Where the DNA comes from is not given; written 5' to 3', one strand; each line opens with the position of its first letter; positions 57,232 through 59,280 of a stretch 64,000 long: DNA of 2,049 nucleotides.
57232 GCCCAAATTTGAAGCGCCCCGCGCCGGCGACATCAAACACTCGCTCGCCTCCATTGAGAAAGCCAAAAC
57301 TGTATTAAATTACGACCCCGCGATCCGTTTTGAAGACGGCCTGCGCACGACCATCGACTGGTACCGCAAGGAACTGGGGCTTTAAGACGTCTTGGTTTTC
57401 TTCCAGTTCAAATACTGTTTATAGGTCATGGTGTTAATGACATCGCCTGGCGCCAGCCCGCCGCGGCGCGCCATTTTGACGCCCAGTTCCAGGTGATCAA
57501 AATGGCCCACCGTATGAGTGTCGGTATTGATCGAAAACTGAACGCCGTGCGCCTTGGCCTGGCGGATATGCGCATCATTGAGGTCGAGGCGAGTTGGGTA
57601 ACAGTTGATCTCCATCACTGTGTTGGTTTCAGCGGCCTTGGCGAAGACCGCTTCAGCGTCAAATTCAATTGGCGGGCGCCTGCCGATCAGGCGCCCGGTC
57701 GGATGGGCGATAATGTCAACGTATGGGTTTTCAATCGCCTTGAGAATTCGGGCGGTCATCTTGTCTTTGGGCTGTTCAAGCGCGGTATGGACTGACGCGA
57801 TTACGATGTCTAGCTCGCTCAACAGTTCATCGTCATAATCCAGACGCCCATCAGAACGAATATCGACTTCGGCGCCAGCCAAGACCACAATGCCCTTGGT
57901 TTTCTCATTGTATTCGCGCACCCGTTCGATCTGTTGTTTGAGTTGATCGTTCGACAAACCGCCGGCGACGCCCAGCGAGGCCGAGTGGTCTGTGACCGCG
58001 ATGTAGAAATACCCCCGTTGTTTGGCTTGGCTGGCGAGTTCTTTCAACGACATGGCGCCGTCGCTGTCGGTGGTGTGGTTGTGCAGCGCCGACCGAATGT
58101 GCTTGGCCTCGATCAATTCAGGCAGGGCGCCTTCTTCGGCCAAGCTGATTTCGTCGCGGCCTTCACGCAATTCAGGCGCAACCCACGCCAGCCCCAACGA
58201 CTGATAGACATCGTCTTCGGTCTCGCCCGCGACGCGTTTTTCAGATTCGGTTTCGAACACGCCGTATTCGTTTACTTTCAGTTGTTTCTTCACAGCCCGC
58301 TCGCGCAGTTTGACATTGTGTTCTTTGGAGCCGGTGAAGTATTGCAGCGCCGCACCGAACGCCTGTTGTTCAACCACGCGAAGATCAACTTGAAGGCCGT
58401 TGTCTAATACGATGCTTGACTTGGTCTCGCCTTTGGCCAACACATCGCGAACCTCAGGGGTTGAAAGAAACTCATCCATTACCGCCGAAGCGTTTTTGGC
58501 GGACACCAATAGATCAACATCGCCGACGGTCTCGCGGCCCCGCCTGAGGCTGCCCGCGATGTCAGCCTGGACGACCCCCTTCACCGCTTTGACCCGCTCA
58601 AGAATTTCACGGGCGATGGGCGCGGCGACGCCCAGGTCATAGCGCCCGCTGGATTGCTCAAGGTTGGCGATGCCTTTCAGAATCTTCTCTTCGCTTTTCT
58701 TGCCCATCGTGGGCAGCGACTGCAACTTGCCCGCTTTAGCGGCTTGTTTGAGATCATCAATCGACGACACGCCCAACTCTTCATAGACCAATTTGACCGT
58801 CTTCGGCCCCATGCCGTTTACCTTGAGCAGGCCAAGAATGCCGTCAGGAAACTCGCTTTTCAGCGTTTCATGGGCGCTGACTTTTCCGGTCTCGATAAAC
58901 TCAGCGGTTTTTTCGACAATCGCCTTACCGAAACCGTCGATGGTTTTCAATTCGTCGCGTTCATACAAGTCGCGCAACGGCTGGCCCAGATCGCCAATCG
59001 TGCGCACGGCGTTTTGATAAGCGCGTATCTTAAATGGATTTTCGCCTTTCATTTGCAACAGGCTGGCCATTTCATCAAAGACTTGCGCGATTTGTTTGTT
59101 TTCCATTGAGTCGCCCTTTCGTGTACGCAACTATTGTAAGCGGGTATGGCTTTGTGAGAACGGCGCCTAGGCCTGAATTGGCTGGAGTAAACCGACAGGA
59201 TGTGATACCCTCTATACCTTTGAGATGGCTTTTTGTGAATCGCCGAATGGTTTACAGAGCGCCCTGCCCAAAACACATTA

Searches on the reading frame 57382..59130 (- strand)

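Call 53: search_protein_families(library=pfam, proteins=[window:57382-59130:-], max_evalue=0.000001)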
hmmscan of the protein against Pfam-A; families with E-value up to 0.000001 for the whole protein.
window:57382-59130:- (582 aa): 5 families
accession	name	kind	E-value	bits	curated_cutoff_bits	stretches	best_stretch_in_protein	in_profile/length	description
PF14791.11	DNA_pol_B_thumb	-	2.7e-24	85.2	25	1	261-323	1-63/63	DNA polymerase beta thumb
PF14716.13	HHH_8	-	4.2e-21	75.5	30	1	9-83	1-72/73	Helix-hairpin-helix domain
PF14520.12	HHH_5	-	4.5e-12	46.7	27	1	101-154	4-55/57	Helix-hairpin-helix domain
PF02811.25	PHP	-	4.1e-10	40.7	26.4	1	349-470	2-114/164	PHP domain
PF14792.12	DNA_pol_B_palm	-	1.7e-07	31.9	25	1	173-219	11-57/113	DNA polymerase beta palm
